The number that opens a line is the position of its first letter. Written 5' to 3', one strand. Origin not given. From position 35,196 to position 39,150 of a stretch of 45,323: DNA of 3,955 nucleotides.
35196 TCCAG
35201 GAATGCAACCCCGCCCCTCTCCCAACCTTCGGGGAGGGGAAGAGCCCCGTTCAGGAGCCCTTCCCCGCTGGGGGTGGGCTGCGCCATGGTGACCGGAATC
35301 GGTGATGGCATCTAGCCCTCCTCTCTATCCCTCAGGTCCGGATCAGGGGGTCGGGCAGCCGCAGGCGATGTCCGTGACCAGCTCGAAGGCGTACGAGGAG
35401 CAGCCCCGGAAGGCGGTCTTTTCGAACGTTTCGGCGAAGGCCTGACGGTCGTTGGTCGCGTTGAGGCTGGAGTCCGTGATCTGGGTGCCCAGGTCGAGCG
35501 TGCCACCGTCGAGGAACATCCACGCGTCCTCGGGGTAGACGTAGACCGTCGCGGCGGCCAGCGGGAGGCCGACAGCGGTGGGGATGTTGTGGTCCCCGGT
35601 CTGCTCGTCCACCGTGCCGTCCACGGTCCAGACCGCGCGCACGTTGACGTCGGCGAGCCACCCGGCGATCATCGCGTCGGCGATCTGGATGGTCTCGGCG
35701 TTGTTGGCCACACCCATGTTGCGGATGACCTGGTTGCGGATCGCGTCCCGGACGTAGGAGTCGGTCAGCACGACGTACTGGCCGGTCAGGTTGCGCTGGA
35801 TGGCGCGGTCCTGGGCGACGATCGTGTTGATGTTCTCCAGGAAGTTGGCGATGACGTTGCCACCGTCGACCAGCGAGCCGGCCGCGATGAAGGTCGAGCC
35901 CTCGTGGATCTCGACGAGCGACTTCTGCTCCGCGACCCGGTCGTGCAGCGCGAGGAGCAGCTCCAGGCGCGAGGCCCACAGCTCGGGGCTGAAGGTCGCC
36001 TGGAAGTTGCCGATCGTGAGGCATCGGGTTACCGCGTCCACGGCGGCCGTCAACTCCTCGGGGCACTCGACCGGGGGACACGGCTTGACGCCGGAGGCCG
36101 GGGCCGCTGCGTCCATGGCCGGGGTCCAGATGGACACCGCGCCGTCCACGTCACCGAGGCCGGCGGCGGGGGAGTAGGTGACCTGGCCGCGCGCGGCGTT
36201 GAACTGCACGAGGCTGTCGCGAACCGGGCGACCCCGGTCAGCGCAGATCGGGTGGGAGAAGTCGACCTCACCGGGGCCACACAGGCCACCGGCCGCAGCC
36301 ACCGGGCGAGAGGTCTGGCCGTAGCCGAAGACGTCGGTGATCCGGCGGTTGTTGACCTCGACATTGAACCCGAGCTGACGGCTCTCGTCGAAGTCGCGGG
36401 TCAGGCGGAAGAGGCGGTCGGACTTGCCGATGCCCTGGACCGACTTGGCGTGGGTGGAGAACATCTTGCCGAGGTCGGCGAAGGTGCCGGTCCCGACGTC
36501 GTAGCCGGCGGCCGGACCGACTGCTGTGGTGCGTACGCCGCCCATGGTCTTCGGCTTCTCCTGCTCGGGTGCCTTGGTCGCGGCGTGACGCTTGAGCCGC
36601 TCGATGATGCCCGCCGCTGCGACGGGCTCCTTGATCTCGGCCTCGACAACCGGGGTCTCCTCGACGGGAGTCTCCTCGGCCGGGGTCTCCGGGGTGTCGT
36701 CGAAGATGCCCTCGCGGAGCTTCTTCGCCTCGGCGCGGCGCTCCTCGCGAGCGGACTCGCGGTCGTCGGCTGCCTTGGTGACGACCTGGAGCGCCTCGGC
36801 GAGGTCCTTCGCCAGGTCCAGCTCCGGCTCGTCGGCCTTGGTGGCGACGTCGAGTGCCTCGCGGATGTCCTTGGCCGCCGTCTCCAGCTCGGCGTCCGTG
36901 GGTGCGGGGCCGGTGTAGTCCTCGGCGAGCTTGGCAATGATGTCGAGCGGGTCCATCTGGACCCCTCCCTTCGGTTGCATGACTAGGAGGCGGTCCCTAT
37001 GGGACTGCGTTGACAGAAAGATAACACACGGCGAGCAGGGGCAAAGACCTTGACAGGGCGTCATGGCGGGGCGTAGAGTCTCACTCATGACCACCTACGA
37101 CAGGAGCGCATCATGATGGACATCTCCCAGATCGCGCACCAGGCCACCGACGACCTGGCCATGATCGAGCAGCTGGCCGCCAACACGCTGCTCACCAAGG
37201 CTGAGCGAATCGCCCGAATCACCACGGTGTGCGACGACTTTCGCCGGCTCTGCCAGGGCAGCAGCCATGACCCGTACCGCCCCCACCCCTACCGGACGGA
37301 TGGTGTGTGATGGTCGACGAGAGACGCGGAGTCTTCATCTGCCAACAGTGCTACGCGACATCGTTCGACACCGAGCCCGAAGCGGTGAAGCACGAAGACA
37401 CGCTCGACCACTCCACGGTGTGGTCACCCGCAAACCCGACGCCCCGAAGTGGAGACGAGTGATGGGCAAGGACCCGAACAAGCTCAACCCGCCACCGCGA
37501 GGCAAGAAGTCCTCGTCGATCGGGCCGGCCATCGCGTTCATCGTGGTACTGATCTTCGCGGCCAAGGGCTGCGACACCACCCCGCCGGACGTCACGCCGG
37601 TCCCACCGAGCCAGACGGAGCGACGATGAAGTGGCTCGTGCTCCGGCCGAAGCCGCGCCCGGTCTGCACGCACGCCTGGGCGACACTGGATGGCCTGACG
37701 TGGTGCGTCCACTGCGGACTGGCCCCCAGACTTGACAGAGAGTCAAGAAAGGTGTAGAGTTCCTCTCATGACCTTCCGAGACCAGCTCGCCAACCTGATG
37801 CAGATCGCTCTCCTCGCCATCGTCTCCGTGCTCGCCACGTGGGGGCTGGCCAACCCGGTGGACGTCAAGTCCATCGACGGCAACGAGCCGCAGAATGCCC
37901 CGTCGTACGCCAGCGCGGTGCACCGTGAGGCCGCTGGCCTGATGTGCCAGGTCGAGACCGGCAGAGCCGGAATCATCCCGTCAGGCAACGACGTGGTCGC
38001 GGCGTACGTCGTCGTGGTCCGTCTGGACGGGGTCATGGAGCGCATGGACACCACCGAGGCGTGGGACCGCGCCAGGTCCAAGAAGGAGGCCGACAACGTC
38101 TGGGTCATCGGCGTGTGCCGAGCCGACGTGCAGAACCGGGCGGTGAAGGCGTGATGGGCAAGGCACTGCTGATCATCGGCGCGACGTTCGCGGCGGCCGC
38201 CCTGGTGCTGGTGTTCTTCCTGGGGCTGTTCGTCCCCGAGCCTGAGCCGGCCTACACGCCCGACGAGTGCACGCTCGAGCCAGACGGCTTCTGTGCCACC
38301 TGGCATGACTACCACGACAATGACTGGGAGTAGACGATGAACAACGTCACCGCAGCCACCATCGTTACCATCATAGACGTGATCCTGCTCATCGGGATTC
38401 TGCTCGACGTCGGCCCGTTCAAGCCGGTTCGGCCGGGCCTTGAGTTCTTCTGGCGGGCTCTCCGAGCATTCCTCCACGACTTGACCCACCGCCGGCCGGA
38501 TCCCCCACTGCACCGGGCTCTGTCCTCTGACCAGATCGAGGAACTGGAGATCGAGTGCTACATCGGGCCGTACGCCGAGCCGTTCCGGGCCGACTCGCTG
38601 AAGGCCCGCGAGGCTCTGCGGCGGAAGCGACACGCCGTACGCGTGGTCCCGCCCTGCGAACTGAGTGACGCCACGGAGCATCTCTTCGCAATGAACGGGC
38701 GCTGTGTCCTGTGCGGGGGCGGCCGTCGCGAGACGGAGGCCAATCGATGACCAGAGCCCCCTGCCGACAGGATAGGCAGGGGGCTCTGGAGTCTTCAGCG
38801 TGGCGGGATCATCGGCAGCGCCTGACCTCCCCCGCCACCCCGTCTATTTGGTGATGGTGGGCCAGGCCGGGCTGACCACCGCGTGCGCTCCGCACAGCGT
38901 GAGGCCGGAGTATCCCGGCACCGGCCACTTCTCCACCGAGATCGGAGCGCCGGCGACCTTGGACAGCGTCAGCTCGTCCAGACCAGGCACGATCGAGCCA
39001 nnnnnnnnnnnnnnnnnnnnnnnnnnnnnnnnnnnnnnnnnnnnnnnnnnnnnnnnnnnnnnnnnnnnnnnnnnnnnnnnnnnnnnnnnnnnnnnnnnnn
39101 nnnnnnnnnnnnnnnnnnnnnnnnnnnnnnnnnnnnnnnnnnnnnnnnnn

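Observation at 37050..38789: Reverse-oriented, self-promoted 7-gene cassette of small membrane and zinc-ribbon proteins splits the protease | major-capsid junction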

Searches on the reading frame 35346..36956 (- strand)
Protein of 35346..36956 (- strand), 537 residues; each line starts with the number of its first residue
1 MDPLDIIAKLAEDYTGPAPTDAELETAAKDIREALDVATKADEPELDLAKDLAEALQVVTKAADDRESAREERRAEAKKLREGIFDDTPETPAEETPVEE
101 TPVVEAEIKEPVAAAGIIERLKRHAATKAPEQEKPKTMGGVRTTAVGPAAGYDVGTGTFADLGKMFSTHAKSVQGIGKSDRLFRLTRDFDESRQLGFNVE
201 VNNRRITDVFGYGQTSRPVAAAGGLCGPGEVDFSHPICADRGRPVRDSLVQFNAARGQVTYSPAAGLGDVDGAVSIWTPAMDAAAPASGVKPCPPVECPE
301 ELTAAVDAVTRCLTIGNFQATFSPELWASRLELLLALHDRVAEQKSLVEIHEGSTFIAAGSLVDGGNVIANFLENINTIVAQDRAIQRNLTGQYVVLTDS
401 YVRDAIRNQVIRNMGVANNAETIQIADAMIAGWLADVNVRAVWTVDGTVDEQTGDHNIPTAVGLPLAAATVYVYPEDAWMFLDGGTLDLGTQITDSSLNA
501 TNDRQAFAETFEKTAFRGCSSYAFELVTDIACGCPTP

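Call 16: search_protein_families(library=pfam, max_evalue=1, proteins=[window:35346-36956:-])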
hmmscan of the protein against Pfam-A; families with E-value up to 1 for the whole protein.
window:35346-36956:- (537 aa): 0 families

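Call 17: search_protein_families(library=phrogs, max_evalue=1, proteins=[window:35346-36956:-])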
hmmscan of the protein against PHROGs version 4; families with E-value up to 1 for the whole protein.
window:35346-36956:- (537 aa): 3 families
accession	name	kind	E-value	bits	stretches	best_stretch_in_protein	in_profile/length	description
phrog_777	-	head and packaging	5.4e-31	109.5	1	23-526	49-561/580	major head protein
phrog_15797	-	unknown function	0.2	13.1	0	244-285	48-86/102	-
phrog_8746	-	tail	0.7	11.1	1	17-73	55-111/139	tail fiber assembly protein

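Call 18: search_dna_similar(query=window:35346-36956:-, collection=phages, mode=protein, max_rows=30)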
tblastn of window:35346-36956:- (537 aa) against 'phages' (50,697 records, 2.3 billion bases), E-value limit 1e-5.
Records with a match: 30; places in all: 30; records where one place covers at least 80% of the query: 0.
Best place of each record, by identity: <60% 30.
By first word of the organism name: Gordonia 18; Microbacterium 7; Arthrobacter 4; Actinomycetia 1.
By host as written in the record: Gordonia terrae 3612 11; Gordonia rubripertincta NRRL B-16540 4; Arthrobacter globiformis NRRL B-2979 SEA 2; Gordonia malaquae A448 2; Microbacterium paraoxydans NRRL B-14843 2; Microbacterium foliorum NRRL B-24224 2; Microbacterium foliorum NRRL B-24224 SEA 2; Actinomycetia bacterium 1; and 4 more.
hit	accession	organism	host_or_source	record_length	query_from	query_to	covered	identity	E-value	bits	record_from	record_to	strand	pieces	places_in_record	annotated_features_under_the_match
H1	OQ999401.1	Actinomycetia phage DSL-LC01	Actinomycetia bacterium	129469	128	521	73%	31.9%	6e-28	125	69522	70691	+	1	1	major capsid protein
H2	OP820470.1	Gordonia phage Mareelih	Gordonia terrae CAG3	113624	125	531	76%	30.4%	3e-31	135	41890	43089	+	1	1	85: major capsid hexamer protein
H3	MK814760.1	Gordonia phage Forza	Gordonia terrae 3612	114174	125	531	76%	30.4%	3e-31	135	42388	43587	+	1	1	87: major capsid hexamer protein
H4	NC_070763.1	Gordonia phage Forza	Gordonia terrae 3612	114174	125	531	76%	30.4%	3e-31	135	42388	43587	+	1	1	87: major head protein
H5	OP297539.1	Gordonia phage BlueNGold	Gordonia terrae 3612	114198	125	531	76%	30.4%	3e-31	135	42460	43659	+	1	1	86: major capsid hexamer protein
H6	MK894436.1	Gordonia phage Boopy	Gordonia terrae 3612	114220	125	531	76%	30.4%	3e-31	135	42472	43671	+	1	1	87: major capsid hexamer protein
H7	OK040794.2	Arthrobacter phage Atuin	Arthrobacter globiformis NRRL B-2979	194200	126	521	74%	31.0%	4e-31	134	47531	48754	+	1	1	76: major capsid hexamer protein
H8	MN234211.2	Arthrobacter phage Mimi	Arthrobacter globiformis NRRL B-2979 SEA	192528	126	521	74%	30.8%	2e-28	126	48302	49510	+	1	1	81: major capsid hexamer protein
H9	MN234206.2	Arthrobacter phage Racecar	Arthrobacter globiformis NRRL B-2979 SEA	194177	126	521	74%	30.8%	2e-28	126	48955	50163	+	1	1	82: major capsid hexamer protein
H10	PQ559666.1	Arthrobacter phage Talia1610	Arthrobacter globiformis B-2979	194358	126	521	74%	30.8%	2e-28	126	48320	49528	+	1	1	81: major capsid hexamer protein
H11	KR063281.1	Gordonia phage GMA2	Gordonia malaquae A448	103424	130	531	75%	29.8%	8e-29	127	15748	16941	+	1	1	putative structural protein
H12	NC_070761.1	Gordonia phage GMA2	Gordonia malaquae A448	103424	130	531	75%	29.8%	8e-29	127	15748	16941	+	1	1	major head protein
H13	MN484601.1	Gordonia phage Sixama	Gordonia terrae 3612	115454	125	531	76%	28.3%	1e-30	133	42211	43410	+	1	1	81: major capsid hexamer protein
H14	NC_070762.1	Gordonia phage Sixama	Gordonia terrae 3612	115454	125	531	76%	28.3%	1e-30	133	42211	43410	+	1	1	81: major head protein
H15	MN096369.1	Gordonia phage Phendrix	Gordonia terrae 3612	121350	161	534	70%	30.2%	2e-29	129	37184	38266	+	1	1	74: major capsid hexamer protein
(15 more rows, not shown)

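Call 19: get_annotated_region(hit=H3, flank=7000)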
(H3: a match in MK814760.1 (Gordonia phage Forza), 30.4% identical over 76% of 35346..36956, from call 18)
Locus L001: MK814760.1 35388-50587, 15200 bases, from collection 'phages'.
description: Gordonia phage Forza, complete genome.
organism: Gordonia phage Forza (NCBI taxid 2571247)
taxonomy: Viruses; Duplodnaviria; Heunggongvirae; Uroviricota; Caudoviricetes; Forzavirus; Forzavirus forza
host: Gordonia terrae 3612; source: soil; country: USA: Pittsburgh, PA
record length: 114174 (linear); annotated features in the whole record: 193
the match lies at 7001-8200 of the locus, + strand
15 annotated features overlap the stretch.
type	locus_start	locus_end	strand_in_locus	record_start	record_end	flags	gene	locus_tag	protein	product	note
CDS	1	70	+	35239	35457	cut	79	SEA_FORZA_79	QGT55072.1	hypothetical protein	-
CDS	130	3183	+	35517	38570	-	80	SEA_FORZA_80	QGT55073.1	ADP-ribosyltransferase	-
CDS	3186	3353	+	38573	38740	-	81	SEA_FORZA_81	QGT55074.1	hypothetical protein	-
CDS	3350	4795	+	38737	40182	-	82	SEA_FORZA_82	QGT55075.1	hypothetical protein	-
CDS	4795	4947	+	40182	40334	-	83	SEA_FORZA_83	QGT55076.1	hypothetical protein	-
CDS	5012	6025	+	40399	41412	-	84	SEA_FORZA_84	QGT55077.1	hypothetical protein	-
CDS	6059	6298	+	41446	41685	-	85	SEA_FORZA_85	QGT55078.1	hypothetical protein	-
CDS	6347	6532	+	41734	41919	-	86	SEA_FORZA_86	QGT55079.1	hypothetical protein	-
CDS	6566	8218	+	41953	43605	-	87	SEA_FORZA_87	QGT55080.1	major capsid hexamer protein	-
CDS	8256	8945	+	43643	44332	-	88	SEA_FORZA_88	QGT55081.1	hypothetical protein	-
CDS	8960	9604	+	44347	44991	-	89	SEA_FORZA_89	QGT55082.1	hypothetical protein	-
CDS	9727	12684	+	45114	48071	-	90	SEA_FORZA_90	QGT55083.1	hypothetical protein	-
CDS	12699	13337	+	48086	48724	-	91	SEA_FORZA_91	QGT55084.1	head-to-tail adaptor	-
CDS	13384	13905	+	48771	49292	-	92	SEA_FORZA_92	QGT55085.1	hypothetical protein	-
CDS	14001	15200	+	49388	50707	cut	93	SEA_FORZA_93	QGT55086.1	glycosyltransferase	-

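Call 20: get_annotated_region(hit=H1, flank=7000)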
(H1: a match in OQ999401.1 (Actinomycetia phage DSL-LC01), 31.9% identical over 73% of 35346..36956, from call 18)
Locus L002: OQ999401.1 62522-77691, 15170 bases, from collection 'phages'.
description: Actinomycetia phage DSL-LC01, complete genome.
organism: Actinomycetia phage DSL-LC01 (NCBI taxid 3058956)
taxonomy: Viruses; Duplodnaviria; Heunggongvirae; Uroviricota; Caudoviricetes
host: Actinomycetia bacterium; source: water sample of Dishui Lake; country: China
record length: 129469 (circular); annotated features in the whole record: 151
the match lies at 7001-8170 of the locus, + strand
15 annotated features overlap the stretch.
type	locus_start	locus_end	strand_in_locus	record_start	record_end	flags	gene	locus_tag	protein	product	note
CDS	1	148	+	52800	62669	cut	-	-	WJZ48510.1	hypothetical protein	-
CDS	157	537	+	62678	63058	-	-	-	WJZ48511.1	hypothetical protein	-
CDS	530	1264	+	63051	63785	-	-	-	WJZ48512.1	high potential iron-sulfur protein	-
CDS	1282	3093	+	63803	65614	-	-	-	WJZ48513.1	capsid maturation protease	-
CDS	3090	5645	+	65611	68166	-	-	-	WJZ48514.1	capsid maturation protease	-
CDS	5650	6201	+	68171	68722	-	-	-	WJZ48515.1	capsid maturation protease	-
CDS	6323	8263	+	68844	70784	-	-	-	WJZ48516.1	major capsid protein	-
CDS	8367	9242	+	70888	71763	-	-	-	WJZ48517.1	hypothetical protein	-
CDS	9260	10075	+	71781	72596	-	-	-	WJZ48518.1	major tail protein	-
CDS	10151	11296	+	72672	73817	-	-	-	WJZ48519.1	head-to-tail adaptor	-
CDS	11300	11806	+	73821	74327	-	-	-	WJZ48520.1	hypothetical protein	-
CDS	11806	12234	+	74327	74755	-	-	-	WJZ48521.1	tail assembly chaperone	-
CDS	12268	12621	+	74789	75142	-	-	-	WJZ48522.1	tail assembly chaperone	-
CDS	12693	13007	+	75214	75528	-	-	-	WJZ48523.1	hypothetical protein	-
CDS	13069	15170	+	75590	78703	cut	-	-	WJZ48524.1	tape measure protein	-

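Call 21: find_related_loci(query=window:35346-36956:-, collection=viral_contigs, flank=8000)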
Query window:35346-36956:- (537 aa) in viral_contigs; peptide patterns used: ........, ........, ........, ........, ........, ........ (x = any residue, [..] = any of these).
8 stretches matched a pattern, but none encodes a relative of the query by tblastn (E <= 1e-3).

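Call 22: find_related_loci(query=window:35346-36956:-, collection=genome_contigs, flank=8000)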
Query window:35346-36956:- (537 aa) in genome_contigs; peptide patterns used: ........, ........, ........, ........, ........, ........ (x = any residue, [..] = any of these).
76 stretches matched a pattern; 1 encode a relative of the query (tblastn E <= 1e-3); 1 distinct loci.
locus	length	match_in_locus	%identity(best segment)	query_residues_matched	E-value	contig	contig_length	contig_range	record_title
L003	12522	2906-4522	90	1-537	0e+0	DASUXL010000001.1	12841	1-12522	MAG TPA_asm: Candidatus Limnocylindrales bacterium isolate SMAG_U1868 k141_1129091, whole genome shotgun sequence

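Call 83: search_protein_families(library=pfam, max_evalue=10, proteins=[L003:2313-2861:-])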
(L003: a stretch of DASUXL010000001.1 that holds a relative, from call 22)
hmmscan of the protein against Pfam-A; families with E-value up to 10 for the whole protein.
L003:2313-2861:- (183 aa): 2 families
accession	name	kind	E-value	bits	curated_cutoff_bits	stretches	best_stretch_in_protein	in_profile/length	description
PF13392.12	HNH_3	-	4.8e-10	39.4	24.8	1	85-127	3-44/46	HNH endonuclease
PF05551.17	zf-His_Me_endon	-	1.2e-06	29.2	27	1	92-134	57-97/131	Zinc-binding loop region of homing endonuclease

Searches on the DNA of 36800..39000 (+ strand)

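Call 4: search_dna_similar(query=window:36900-38900:+, collection=phages, mode=near, max_rows=30)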
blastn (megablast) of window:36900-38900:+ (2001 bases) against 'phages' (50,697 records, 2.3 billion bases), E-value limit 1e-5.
No match.

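Call 81: search_rna_families(source=window, start=36800, end=39000, threshold=evalue, max_evalue=1)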
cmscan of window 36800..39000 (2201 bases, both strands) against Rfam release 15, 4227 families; matches with E-value up to 1: 1.
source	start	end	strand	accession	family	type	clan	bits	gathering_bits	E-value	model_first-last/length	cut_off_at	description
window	38308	38370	-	RF03884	mir-725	Gene; miRNA;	-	19.8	76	0.73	1-56/56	no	mir-725 microRNA precursor family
